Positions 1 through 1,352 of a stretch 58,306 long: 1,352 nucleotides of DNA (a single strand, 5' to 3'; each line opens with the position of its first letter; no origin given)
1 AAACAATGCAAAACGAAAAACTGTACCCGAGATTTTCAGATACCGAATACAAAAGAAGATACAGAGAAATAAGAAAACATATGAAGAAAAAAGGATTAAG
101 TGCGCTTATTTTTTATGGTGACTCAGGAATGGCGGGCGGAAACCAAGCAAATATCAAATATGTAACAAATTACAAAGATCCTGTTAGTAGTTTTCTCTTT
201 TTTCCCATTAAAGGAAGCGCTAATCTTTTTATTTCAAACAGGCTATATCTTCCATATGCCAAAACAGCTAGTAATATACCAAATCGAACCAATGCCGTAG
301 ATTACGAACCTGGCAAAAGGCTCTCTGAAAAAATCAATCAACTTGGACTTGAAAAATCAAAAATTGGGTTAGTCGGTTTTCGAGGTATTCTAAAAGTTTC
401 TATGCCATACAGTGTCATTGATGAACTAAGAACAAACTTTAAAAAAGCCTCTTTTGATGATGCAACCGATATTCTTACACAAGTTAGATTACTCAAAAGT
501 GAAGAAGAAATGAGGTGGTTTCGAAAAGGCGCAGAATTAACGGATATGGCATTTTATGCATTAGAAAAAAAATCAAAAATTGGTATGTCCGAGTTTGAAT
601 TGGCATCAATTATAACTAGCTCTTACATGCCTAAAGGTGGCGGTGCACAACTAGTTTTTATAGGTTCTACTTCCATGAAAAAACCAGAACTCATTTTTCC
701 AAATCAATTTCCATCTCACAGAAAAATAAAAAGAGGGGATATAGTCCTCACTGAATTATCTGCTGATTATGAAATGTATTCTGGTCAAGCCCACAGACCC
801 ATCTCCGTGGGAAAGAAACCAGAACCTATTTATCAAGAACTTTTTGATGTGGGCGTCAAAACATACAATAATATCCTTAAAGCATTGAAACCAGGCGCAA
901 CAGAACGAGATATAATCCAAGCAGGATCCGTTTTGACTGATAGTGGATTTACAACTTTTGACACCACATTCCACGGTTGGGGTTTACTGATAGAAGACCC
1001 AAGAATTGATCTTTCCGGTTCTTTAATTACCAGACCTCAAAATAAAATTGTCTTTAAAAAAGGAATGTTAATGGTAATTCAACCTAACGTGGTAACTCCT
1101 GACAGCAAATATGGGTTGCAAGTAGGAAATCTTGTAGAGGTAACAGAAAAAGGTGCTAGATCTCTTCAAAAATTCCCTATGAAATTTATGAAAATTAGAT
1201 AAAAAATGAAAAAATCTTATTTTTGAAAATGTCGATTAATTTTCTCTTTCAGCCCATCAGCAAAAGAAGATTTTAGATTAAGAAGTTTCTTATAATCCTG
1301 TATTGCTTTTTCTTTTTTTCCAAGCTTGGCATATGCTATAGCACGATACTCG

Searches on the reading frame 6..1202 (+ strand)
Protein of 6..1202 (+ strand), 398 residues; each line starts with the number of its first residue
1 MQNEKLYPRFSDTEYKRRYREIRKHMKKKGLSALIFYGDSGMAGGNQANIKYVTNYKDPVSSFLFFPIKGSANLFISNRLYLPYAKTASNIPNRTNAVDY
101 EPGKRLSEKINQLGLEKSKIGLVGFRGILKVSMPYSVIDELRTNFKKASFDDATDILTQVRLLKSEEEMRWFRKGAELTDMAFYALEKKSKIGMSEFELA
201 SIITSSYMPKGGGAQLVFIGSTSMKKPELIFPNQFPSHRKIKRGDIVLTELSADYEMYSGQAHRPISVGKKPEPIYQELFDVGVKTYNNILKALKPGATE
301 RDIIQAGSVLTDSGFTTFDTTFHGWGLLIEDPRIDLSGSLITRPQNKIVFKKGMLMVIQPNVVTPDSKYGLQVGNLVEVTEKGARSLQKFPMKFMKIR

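Call 61: find_encoding_contigs(protein=window:6-1202:+, flank=10000, max_places=3)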
Protein window:6-1202:+ (398 aa): 13 contigs read that carry it; 3 places shown.
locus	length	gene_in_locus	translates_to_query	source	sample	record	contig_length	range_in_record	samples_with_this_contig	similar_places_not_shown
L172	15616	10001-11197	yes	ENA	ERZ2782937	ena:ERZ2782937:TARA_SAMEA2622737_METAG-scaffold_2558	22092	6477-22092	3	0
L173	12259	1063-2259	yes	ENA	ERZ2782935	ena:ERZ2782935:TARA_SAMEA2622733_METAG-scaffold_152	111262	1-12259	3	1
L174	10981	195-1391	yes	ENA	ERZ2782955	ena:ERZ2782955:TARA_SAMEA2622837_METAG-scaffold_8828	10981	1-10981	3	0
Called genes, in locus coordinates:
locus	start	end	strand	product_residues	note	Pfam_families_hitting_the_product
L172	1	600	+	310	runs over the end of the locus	PF00903:Glyoxalase, PF13669:Glyoxalase_4 (faint), PF00903:Glyoxalase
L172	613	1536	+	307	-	PF00903:Glyoxalase, PF12681:Glyoxalase_2 (faint), PF13669:Glyoxalase_4 (faint), PF00903:Glyoxalase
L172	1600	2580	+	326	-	PF01557:FAA_hydrolase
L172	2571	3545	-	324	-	PF02779:Transket_pyr, PF02780:Transketolase_C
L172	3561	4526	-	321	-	PF00676:E1_dh, PF02775:TPP_enzyme_C (weak), PF00456:Transketolase_N (weak)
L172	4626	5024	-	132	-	PF02627:CMD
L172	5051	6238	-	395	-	PF00326:Peptidase_S9, PF01738:DLH (faint), PF08840:BAAT_C (weak), PF12146:Hydrolase_4 (weak)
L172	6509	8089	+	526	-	PF00496:SBP_bac_5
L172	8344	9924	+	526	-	PF00496:SBP_bac_5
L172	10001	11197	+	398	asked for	PF01321:Creatinase_N, PF00557:Peptidase_M24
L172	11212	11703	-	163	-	PF12895:ANAPC3 (faint), PF00515:TPR_1 (faint), PF07719:TPR_2 (faint), PF13174:TPR_6 (faint), PF13176:TPR_7 (faint), PF13432:TPR_16, PF13432:TPR_16, PF13414:TPR_11 (weak), +4 more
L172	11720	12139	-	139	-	PF02823:ATP-synt_DE_N, PF00401:ATP-synt_DE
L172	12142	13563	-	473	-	PF02874:ATP-synt_ab_N, PF00006:ATP-synt_ab, PF22919:ATP-synt_VA_C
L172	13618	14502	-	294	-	PF00231:ATP-synt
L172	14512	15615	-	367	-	?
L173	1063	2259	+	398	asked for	PF01321:Creatinase_N, PF00557:Peptidase_M24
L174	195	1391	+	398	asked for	PF01321:Creatinase_N, PF00557:Peptidase_M24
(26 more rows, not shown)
